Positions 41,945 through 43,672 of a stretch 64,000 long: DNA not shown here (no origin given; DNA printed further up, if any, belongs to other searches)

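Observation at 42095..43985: Glutamine-dependent asparagine synthetase appears split, and its synthetase domain is fused to a Dph6-like second PP-loop domain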

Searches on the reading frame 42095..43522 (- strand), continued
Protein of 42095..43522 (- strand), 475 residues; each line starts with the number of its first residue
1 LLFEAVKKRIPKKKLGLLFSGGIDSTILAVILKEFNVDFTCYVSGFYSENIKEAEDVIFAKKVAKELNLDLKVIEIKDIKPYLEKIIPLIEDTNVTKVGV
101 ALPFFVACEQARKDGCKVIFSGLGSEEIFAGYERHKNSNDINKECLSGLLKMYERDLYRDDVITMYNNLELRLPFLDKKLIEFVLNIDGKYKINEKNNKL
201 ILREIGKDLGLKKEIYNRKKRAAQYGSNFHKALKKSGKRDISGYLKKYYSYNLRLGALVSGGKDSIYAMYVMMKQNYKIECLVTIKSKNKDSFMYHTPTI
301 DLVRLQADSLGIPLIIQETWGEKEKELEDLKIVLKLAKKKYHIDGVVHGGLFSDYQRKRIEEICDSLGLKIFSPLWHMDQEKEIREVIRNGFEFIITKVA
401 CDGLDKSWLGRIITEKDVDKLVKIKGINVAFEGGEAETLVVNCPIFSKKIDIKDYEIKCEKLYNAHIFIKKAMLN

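Call 5: find_homologous_proteins(query=window:42095-43522:-, max_evalue=1e-10)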
Query window:42095-43522:- (475 aa): 2239 proteins with E <= 1e-10 among 8000 candidates; the best 120 are listed.
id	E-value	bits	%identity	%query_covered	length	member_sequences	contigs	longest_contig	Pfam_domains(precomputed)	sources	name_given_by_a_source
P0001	0.0e+0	1043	100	100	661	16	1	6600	PF00733.28,PF28410.1,PF24167.2,PF03054.23,PF06508.20,PF01902.25,PF13522.12,PF13537.12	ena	-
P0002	1.6e-273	926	100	88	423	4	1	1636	PF00733.28,PF28410.1,PF01902.25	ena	-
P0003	1.1e-272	923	89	99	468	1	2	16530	PF00733.28,PF28410.1,PF24167.2,PF03054.23,PF06508.20,PF02568.21,PF01902.25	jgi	-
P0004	4.4e-255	865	84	98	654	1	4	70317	PF00733.28,PF28410.1,PF24167.2,PF03054.23,PF06508.20,PF01171.27,PF01902.25,PF13522.12,PF13537.12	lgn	-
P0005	6.7e-228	775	96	77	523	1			PF00733.28,PF01902.25,PF13522.12,PF13537.12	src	-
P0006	1.1e-200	686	66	100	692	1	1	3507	PF00733.28,PF28410.1,PF24167.2,PF02568.21,PF01902.25,PF13522.12,PF02540.24,PF13537.12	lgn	-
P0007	1.1e-200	686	66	100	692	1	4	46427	PF00733.28,PF28410.1,PF24167.2,PF01902.25,PF13522.12,PF13537.12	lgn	-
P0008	5.8e-200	683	65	100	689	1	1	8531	PF00733.28,PF28410.1,PF24167.2,PF03054.23,PF01902.25,PF13522.12,PF13537.12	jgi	jgi:asparagine synthase (glutamine-hydrolysing)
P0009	7.3e-200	683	65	100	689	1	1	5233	PF00733.28,PF28410.1,PF24167.2,PF03054.23,PF01902.25,PF13522.12,PF13537.12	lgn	-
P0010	2.9e-199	681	65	100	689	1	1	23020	PF00733.28,PF28410.1,PF24167.2,PF03054.23,PF01902.25,PF13522.12,PF13537.12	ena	-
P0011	1.0e-197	676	65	100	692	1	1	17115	PF00733.28,PF28410.1,PF01902.25,PF13522.12,PF13537.12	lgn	-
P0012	3.3e-195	668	64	100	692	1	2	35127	PF00733.28,PF28410.1,PF24167.2,PF03054.23,PF01902.25,PF13522.12,PF13537.12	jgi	jgi:asparagine synthase (glutamine-hydrolysing)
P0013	7.6e-195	666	63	99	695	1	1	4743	PF00733.28,PF28410.1,PF24167.2,PF03054.23,PF01902.25,PF13522.12,PF13537.12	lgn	-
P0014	1.3e-194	666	63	100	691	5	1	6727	PF00733.28,PF28410.1,PF24167.2,PF01902.25,PF13522.12,PF13537.12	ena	-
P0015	1.5e-194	665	64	100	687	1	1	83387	PF00733.28,PF28410.1,PF24167.2,PF03054.23,PF01902.25,PF13522.12,PF13537.12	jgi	jgi:diphthine-ammonia ligase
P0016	1.6e-194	665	65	100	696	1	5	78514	PF00733.28,PF28410.1,PF24167.2,PF06508.20,PF01902.25,PF13522.12,PF13537.12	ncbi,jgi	-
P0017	1.2e-193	663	64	100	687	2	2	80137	PF00733.28,PF28410.1,PF24167.2,PF01902.25,PF13522.12,PF13537.12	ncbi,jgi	-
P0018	7.6e-193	660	64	100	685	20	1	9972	PF00733.28,PF28410.1,PF24167.2,PF01902.25,PF13522.12,PF13537.12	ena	-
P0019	2.0e-192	658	64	100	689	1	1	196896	PF00733.28,PF28410.1,PF24167.2,PF03054.23,PF01902.25,PF13522.12,PF13537.12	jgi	jgi:diphthine-ammonia ligase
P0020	6.4e-192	657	63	100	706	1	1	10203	PF00733.28,PF28410.1,PF01902.25,PF13522.12,PF13537.12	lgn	-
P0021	1.6e-191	656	64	100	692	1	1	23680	PF00733.28,PF28410.1,PF24167.2,PF03054.23,PF01902.25,PF13522.12,PF13537.12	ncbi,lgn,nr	ncbi:MAG: diphthine--ammonia ligase [Candidatus Nanoarchaeia archaeon]|nr:diphthine--ammonia ligase 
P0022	1.8e-191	655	64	100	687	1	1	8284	PF00733.28,PF28410.1,PF24167.2,PF02568.21,PF01902.25,PF13522.12,PF13537.12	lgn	-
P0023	3.4e-191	654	63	100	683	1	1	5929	PF00733.28,PF28410.1,PF01902.25,PF13522.12,PF13537.12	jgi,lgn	-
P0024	4.1e-190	651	64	99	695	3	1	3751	PF00733.28,PF28410.1,PF24167.2,PF03054.23,PF01902.25,PF13522.12,PF13537.12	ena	-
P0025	5.4e-190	650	64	100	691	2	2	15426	PF00733.28,PF28410.1,PF24167.2,PF02568.21,PF01902.25,PF13522.12,PF13537.12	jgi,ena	-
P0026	1.1e-188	646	63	99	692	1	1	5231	PF00733.28,PF28410.1,PF24167.2,PF03054.23,PF06508.20,PF02568.21,PF01902.25,PF13522.12,PF13537.12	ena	-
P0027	2.5e-188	645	61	100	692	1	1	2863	PF00733.28,PF28410.1,PF24167.2,PF03054.23,PF06508.20,PF01902.25,PF13522.12,PF13537.12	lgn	-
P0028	4.4e-188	644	62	100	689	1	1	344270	PF00733.28,PF28410.1,PF24167.2,PF01902.25,PF13522.12,PF13537.12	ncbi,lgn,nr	ncbi:MAG: diphthine--ammonia ligase [Candidatus Nanoarchaeia archaeon]|nr:diphthine--ammonia ligase 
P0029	4.9e-188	644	62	99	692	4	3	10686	PF00733.28,PF28410.1,PF24167.2,PF06508.20,PF01902.25,PF13522.12,PF13537.12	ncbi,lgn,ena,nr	ncbi:MAG: diphthine--ammonia ligase [Nanoarchaeota archaeon]|nr:diphthine--ammonia ligase [Nanoarcha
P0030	6.5e-188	644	63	100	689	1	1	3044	PF00733.28,PF28410.1,PF24167.2,PF01902.25,PF13522.12,PF02540.24,PF13537.12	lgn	-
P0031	9.7e-188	643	62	99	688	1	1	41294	PF00733.28,PF28410.1,PF24167.2,PF03054.23,PF06508.20,PF01902.25,PF13522.12,PF13537.12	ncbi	ncbi:diphthine--ammonia ligase, partial [Bacteroidota bacterium]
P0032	1.2e-187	643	63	99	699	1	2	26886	PF00733.28,PF28410.1,PF24167.2,PF03054.23,PF06508.20,PF01902.25,PF13522.12,PF13537.12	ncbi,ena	-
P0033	2.0e-187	642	63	99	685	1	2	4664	PF00733.28,PF28410.1,PF24167.2,PF01902.25,PF13522.12,PF13537.12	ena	-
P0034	8.1e-187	640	62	99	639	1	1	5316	PF00733.28,PF28410.1,PF24167.2,PF03054.23,PF01902.25,PF13522.12,PF13537.12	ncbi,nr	ncbi:diphthine--ammonia ligase [Candidatus Woesearchaeota archaeon]|nr:diphthine--ammonia ligase [Ca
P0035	1.3e-186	639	61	100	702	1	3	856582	PF00733.28,PF28410.1,PF24167.2,PF03054.23,PF06508.20,PF01902.25,PF13522.12,PF13537.12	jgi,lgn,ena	jgi:asparagine synthase (glutamine-hydrolysing)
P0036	1.7e-186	639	61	100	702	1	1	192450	PF00733.28,PF28410.1,PF24167.2,PF03054.23,PF06508.20,PF01902.25,PF13522.12,PF13537.12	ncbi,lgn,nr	ncbi:diphthine--ammonia ligase [Candidatus Woesearchaeota archaeon]|nr:diphthine--ammonia ligase [Ca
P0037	2.0e-186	639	60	99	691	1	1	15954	PF00733.28,PF28410.1,PF24167.2,PF03054.23,PF06508.20,PF01902.25,PF13522.12,PF13537.12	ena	-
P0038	3.2e-186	638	61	100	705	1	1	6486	PF00733.28,PF28410.1,PF24167.2,PF03054.23,PF01902.25,PF13522.12,PF13537.12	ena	-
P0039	3.9e-186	638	62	99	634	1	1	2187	PF00733.28,PF28410.1,PF24167.2,PF03054.23,PF06508.20,PF02568.21,PF01902.25,PF13522.12,PF13537.12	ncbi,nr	ncbi:diphthine--ammonia ligase [Candidatus Woesearchaeota archaeon]|nr:diphthine--ammonia ligase [Ca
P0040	5.1e-186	637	62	99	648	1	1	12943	PF00733.28,PF28410.1,PF24167.2,PF03054.23,PF01902.25,PF13522.12,PF13537.12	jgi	jgi:asparagine synthase (glutamine-hydrolysing)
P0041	7.0e-186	637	62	96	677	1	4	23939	PF00733.28,PF28410.1,PF24167.2,PF01902.25,PF13522.12,PF13537.12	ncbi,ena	-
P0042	7.5e-186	637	60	99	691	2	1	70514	PF00733.28,PF28410.1,PF24167.2,PF06508.20,PF01902.25,PF13522.12,PF13537.12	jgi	-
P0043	8.1e-186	637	61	100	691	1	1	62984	PF00733.28,PF28410.1,PF24167.2,PF06508.20,PF01902.25,PF13522.12,PF13537.12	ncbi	-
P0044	8.2e-186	637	61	99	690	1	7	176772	PF00733.28,PF28410.1,PF01902.25,PF13522.12,PF13537.12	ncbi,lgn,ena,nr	ncbi:diphthine--ammonia ligase [archaeon]|nr:diphthine--ammonia ligase [archaeon]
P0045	1.6e-185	636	61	99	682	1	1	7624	PF00733.28,PF28410.1,PF24167.2,PF03054.23,PF06508.20,PF01902.25,PF13522.12,PF13537.12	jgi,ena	-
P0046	2.9e-185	635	61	99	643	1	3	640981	PF00733.28,PF28410.1,PF24167.2,PF03054.23,PF06508.20,PF01902.25,PF13522.12,PF02540.24,PF13537.12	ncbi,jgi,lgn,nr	ncbi:diphthine--ammonia ligase [Candidatus Woesearchaeota archaeon]|nr:diphthine--ammonia ligase [Ca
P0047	3.1e-185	635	60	100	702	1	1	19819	PF00733.28,PF28410.1,PF01902.25,PF13522.12,PF02540.24,PF13537.12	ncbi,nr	ncbi:diphthine--ammonia ligase [Candidatus Woesearchaeota archaeon]|nr:MAG: diphthine--ammonia ligas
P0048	4.2e-185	634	62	100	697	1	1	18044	PF00733.28,PF28410.1,PF24167.2,PF03054.23,PF01902.25,PF13522.12,PF13537.12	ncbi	ncbi:MAG: diphthine--ammonia ligase [Nanoarchaeota archaeon]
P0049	4.2e-185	634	64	99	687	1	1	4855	PF00733.28,PF28410.1,PF24167.2,PF01902.25,PF13522.12,PF13537.12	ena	-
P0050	5.3e-185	634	63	100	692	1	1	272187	PF00733.28,PF28410.1,PF24167.2,PF01902.25,PF13522.12,PF13537.12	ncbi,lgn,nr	ncbi:MAG: diphthine--ammonia ligase [Candidatus Woesearchaeota archaeon]|nr:diphthine--ammonia ligas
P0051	6.6e-185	634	63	96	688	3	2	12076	PF00733.28,PF28410.1,PF24167.2,PF01902.25,PF13522.12,PF13537.12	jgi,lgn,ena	-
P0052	9.5e-185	633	63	100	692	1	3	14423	PF00733.28,PF28410.1,PF24167.2,PF01902.25,PF13522.12,PF13537.12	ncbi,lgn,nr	ncbi:diphthine--ammonia ligase [Candidatus Woesearchaeota archaeon]|nr:diphthine--ammonia ligase [Ca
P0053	2.4e-184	632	62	100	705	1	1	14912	PF00733.28,PF28410.1,PF24167.2,PF03054.23,PF06508.20,PF01902.25,PF13522.12,PF13537.12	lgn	-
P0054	3.0e-184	632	61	100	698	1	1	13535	PF00733.28,PF28410.1,PF24167.2,PF03054.23,PF06508.20,PF02568.21,PF01902.25,PF13522.12,PF13537.12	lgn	-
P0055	7.7e-184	630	61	100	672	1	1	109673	PF00733.28,PF28410.1,PF24167.2,PF01902.25,PF13522.12,PF13537.12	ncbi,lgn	-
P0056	2.2e-183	629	62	95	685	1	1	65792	PF00733.28,PF28410.1,PF24167.2,PF01902.25,PF13522.12,PF13537.12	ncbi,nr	ncbi:diphthine--ammonia ligase [Candidatus Woesearchaeota archaeon]|nr:diphthine--ammonia ligase [Ca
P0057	2.7e-183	628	61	100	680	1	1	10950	PF00733.28,PF28410.1,PF24167.2,PF01902.25,PF13522.12,PF13537.12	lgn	-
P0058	3.4e-183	628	62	99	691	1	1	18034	PF00733.28,PF28410.1,PF24167.2,PF03054.23,PF02568.21,PF01902.25,PF13522.12,PF13537.12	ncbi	-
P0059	5.7e-183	627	61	99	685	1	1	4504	PF00733.28,PF28410.1,PF24167.2,PF01902.25,PF13522.12,PF13537.12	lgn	-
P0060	7.3e-183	627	61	100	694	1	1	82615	PF00733.28,PF28410.1,PF24167.2,PF03054.23,PF01902.25,PF13522.12,PF13537.12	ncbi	-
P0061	8.4e-183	627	64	96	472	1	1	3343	PF00733.28,PF28410.1,PF02568.21,PF01902.25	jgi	-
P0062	8.9e-183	627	61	100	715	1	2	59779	PF00733.28,PF28410.1,PF24167.2,PF03054.23,PF06508.20,PF01902.25,PF13522.12,PF13537.12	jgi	jgi:diphthine-ammonia ligase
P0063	1.2e-182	626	61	100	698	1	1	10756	PF00733.28,PF28410.1,PF24167.2,PF03054.23,PF06508.20,PF01902.25,PF13522.12,PF02540.24,PF13537.12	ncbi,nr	ncbi:MAG: diphthine--ammonia ligase [Nanoarchaeota archaeon]|nr:diphthine--ammonia ligase [Nanoarcha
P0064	2.7e-182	625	60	100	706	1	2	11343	PF00733.28,PF28410.1,PF24167.2,PF01902.25,PF13522.12,PF02540.24,PF13537.12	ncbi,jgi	jgi:asparagine synthase (glutamine-hydrolysing)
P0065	3.5e-182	625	62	100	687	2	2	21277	PF00733.28,PF28410.1,PF24167.2,PF06508.20,PF01902.25,PF13522.12,PF13537.12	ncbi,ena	-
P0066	4.3e-182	624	62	93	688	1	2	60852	PF00733.28,PF28410.1,PF24167.2,PF06508.20,PF01902.25,PF13522.12,PF13537.12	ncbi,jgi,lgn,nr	ncbi:diphthine--ammonia ligase [Candidatus Woesearchaeota archaeon]|nr:diphthine--ammonia ligase [Ca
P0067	4.6e-182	624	59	100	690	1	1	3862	PF00733.28,PF28410.1,PF24167.2,PF03054.23,PF06508.20,PF01902.25,PF13522.12,PF02540.24,PF13537.12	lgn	-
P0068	6.1e-182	624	61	99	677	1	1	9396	PF00733.28,PF28410.1,PF24167.2,PF03054.23,PF01902.25,PF13522.12,PF13537.12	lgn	-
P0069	6.1e-182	624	59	100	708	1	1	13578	PF00733.28,PF28410.1,PF24167.2,PF03054.23,PF06508.20,PF01902.25,PF13522.12,PF02540.24,PF13537.12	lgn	-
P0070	7.2e-182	624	61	100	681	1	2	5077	PF00733.28,PF28410.1,PF24167.2,PF03054.23,PF06508.20,PF01902.25,PF13522.12,PF02540.24,PF13537.12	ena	-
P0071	7.3e-182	624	60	99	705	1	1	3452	PF00733.28,PF28410.1,PF24167.2,PF03054.23,PF01902.25,PF13522.12,PF13537.12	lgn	-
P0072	1.1e-181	623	59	100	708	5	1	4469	PF00733.28,PF28410.1,PF24167.2,PF06508.20,PF01902.25,PF13522.12,PF02540.24,PF13537.12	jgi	jgi:asparagine synthase (glutamine-hydrolysing)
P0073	1.3e-181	623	59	100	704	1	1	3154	PF00733.28,PF28410.1,PF24167.2,PF03054.23,PF01902.25,PF13522.12,PF13537.12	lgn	-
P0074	1.5e-181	623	61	100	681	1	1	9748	PF00733.28,PF28410.1,PF24167.2,PF03054.23,PF06508.20,PF01902.25,PF13522.12,PF02540.24,PF13537.12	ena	-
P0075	1.5e-181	623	61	100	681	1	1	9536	PF00733.28,PF28410.1,PF24167.2,PF03054.23,PF06508.20,PF01902.25,PF13522.12,PF02540.24,PF13537.12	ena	-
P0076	2.6e-181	622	60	100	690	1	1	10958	PF00733.28,PF28410.1,PF24167.2,PF01902.25,PF13522.12,PF02540.24,PF13537.12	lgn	-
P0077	2.9e-181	622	61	97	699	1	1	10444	PF00733.28,PF28410.1,PF24167.2,PF03054.23,PF06508.20,PF01902.25,PF13522.12,PF02540.24,PF13537.12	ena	-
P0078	3.8e-181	621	60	100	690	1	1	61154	PF00733.28,PF28410.1,PF24167.2,PF01902.25,PF13522.12,PF13537.12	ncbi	-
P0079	6.2e-181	621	59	100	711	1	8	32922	PF00733.28,PF28410.1,PF24167.2,PF01902.25,PF13522.12,PF13537.12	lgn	-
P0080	7.9e-181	620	60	100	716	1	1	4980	PF00733.28,PF28410.1,PF24167.2,PF01902.25,PF13522.12,PF13537.12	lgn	-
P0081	8.1e-181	620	60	100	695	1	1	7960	PF00733.28,PF28410.1,PF01902.25,PF13522.12,PF13537.12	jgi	jgi:asparagine synthase (glutamine-hydrolysing)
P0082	8.8e-181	620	62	100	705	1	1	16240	PF00733.28,PF28410.1,PF24167.2,PF03054.23,PF06508.20,PF01902.25,PF13522.12,PF02540.24,PF13537.12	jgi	jgi:asparagine synthase (glutamine-hydrolysing)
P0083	8.8e-181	620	62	100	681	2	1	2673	PF00733.28,PF28410.1,PF24167.2,PF03054.23,PF06508.20,PF01902.25,PF13522.12,PF13537.12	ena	-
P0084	9.9e-181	620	64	94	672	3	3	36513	PF00733.28,PF28410.1,PF24167.2,PF01902.25,PF13522.12,PF13537.12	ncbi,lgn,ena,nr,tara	ncbi:ATP-binding protein [archaeon]|nr:ATP-binding protein [archaeon]|tara:strand:- start:94 stop:21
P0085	1.2e-180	620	59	100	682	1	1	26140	PF00733.28,PF28410.1,PF24167.2,PF03054.23,PF06508.20,PF01902.25,PF13522.12,PF13537.12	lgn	-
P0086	1.3e-180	620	60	100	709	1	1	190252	PF00733.28,PF28410.1,PF24167.2,PF03054.23,PF01902.25,PF13522.12,PF13537.12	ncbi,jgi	-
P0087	2.1e-180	619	62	98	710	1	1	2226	PF00733.28,PF28410.1,PF24167.2,PF01902.25,PF13522.12,PF13537.12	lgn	-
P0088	2.4e-180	619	60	99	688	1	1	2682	PF00733.28,PF28410.1,PF24167.2,PF03054.23,PF06508.20,PF01902.25,PF13522.12,PF13537.12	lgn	-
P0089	2.5e-180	619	58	100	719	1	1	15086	PF00733.28,PF28410.1,PF24167.2,PF01902.25,PF13522.12,PF13537.12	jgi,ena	-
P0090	3.0e-180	618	62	94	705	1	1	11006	PF00733.28,PF28410.1,PF24167.2,PF03054.23,PF01902.25,PF13522.12,PF13537.12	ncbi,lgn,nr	ncbi:MAG: diphthine--ammonia ligase [Nanoarchaeota archaeon]|nr:diphthine--ammonia ligase [Nanoarcha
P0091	3.3e-180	618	59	100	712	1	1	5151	PF00733.28,PF28410.1,PF24167.2,PF01902.25,PF13522.12,PF13537.12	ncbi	-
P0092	3.8e-180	618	60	100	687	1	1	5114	PF00733.28,PF28410.1,PF24167.2,PF03054.23,PF01902.25,PF13522.12,PF13537.12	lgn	-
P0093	4.0e-180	618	60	100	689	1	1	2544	PF00733.28,PF28410.1,PF24167.2,PF03054.23,PF06508.20,PF01902.25,PF13522.12,PF13537.12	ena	-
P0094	4.8e-180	618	62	96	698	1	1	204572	PF00733.28,PF28410.1,PF24167.2,PF03054.23,PF01902.25,PF13522.12,PF13537.12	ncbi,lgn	-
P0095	5.1e-180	618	60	100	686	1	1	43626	PF00733.28,PF28410.1,PF01902.25,PF13522.12,PF13537.12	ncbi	-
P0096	5.5e-180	617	60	99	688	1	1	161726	PF00733.28,PF28410.1,PF24167.2,PF03054.23,PF06508.20,PF01902.25,PF13522.12,PF13537.12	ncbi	ncbi:MAG: diphthine--ammonia ligase [archaeon]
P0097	6.1e-180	617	59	100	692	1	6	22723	PF00733.28,PF28410.1,PF24167.2,PF03054.23,PF06508.20,PF01902.25,PF13522.12,PF13537.12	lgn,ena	-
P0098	7.3e-180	617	59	100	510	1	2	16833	PF00733.28,PF28410.1,PF24167.2,PF03054.23,PF02568.21,PF01902.25,PF02540.24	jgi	-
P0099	1.2e-179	616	59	100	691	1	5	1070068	PF00733.28,PF28410.1,PF24167.2,PF01902.25,PF13522.12,PF13537.12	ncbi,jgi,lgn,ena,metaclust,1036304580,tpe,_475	jgi:diphthine-ammonia ligase|metaclust:\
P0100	1.6e-179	616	60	100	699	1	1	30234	PF00733.28,PF28410.1,PF24167.2,PF01507.26,PF03054.23,PF06508.20,PF01171.27,PF01902.25,PF13522.12,PF13537.12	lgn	-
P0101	1.7e-179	616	60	97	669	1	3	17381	PF00733.28,PF28410.1,PF24167.2,PF01902.25,PF13522.12,PF13537.12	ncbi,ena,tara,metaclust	tara:strand:- start:90 stop:2099 length:2010 start_codon:yes stop_codon:yes gene_type:complete|metac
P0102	1.8e-179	616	58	100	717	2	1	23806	PF00733.28,PF28410.1,PF24167.2,PF01902.25,PF13522.12,PF13537.12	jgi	jgi:diphthine-ammonia ligase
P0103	4.7e-179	614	61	95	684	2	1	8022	PF00733.28,PF28410.1,PF24167.2,PF01902.25,PF13522.12,PF13537.12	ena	-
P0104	5.5e-179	614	61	94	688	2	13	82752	PF00733.28,PF28410.1,PF24167.2,PF01902.25,PF13522.12,PF13537.12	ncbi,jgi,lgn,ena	jgi:diphthine-ammonia ligase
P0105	6.1e-179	614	60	99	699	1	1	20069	PF00733.28,PF28410.1,PF24167.2,PF03054.23,PF06508.20,PF01902.25,PF13522.12,PF13537.12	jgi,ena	-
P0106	7.8e-179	614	60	99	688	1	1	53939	PF00733.28,PF28410.1,PF03054.23,PF06508.20,PF01902.25,PF13522.12,PF13537.12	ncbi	ncbi:MAG: diphthine--ammonia ligase [archaeon]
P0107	1.2e-178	613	60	100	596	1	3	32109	PF00733.28,PF28410.1,PF24167.2,PF03054.23,PF02568.21,PF01902.25,PF13537.12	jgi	jgi:asparagine synthase (glutamine-hydrolysing)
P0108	2.0e-178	612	59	97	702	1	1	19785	PF00733.28,PF28410.1,PF24167.2,PF03054.23,PF06508.20,PF01902.25,PF13522.12,PF13537.12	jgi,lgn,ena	-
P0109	2.3e-178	612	60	100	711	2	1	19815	PF00733.28,PF28410.1,PF24167.2,PF01902.25,PF13522.12,PF13537.12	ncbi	ncbi:MAG: diphthine--ammonia ligase [Candidatus Woesearchaeota archaeon]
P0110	6.2e-178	611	59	99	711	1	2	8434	PF00733.28,PF28410.1,PF24167.2,PF03054.23,PF01902.25,PF13522.12,PF02540.24,PF13537.12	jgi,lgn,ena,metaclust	metaclust:\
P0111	6.7e-178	611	59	100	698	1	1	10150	PF00733.28,PF28410.1,PF24167.2,PF02568.21,PF01902.25,PF13522.12,PF13537.12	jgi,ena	-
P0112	1.2e-177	610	60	96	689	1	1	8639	PF00733.28,PF28410.1,PF01902.25,PF13522.12,PF13537.12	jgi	jgi:diphthine-ammonia ligase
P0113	1.9e-177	609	59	100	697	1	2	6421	PF00733.28,PF28410.1,PF24167.2,PF03054.23,PF01902.25,PF13522.12,PF13537.12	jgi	-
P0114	5.3e-177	608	58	100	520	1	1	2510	PF00733.28,PF28410.1,PF24167.2,PF01902.25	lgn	-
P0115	6.2e-177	607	59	100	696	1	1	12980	PF00733.28,PF28410.1,PF24167.2,PF03054.23,PF06508.20,PF01902.25,PF13522.12,PF02540.24,PF13537.12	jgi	jgi:diphthine-ammonia ligase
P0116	6.2e-177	607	58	100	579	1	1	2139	PF00733.28,PF28410.1,PF24167.2,PF03054.23,PF06508.20,PF02568.21,PF01902.25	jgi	-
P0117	6.8e-177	607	59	98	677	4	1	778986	PF00733.28,PF28410.1,PF24167.2,PF03054.23,PF06508.20,PF01902.25,PF13522.12,PF13537.12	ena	-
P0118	7.3e-177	607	60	100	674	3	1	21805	PF00733.28,PF28410.1,PF01902.25,PF13522.12,PF13537.12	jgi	-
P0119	8.4e-177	607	61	100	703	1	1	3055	PF00733.28,PF28410.1,PF24167.2,PF06508.20,PF01902.25,PF13522.12,PF13537.12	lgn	-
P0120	8.6e-177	607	60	100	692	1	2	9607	PF00733.28,PF28410.1,PF01902.25,PF13522.12,PF13537.12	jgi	-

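Call 7: find_encoding_contigs(protein=P0001, flank=5000, max_places=4)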
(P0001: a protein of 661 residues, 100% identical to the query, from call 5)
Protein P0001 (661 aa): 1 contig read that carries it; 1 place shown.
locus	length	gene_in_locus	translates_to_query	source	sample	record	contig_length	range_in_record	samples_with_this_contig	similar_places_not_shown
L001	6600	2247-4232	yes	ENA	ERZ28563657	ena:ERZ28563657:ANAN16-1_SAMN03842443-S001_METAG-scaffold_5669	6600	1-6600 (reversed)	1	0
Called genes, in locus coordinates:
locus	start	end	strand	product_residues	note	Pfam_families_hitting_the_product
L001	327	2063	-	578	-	PF01336:tRNA_anti-codon, PF00152:tRNA-synt_2, PF02938:GAD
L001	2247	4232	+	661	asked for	PF13522:GATase_6, PF13537:GATase_7, PF00733:Asn_synthase, PF03054:tRNA_Me_trans (faint), PF06508:QueC (faint), PF00733:Asn_synthase, PF01902:Diphthami_syn_2_N, PF28410:Diphthami_syn_2_C, +1 more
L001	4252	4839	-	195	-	-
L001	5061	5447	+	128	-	-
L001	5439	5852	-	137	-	PF11969:DcpS_C, PF01230:HIT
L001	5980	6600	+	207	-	?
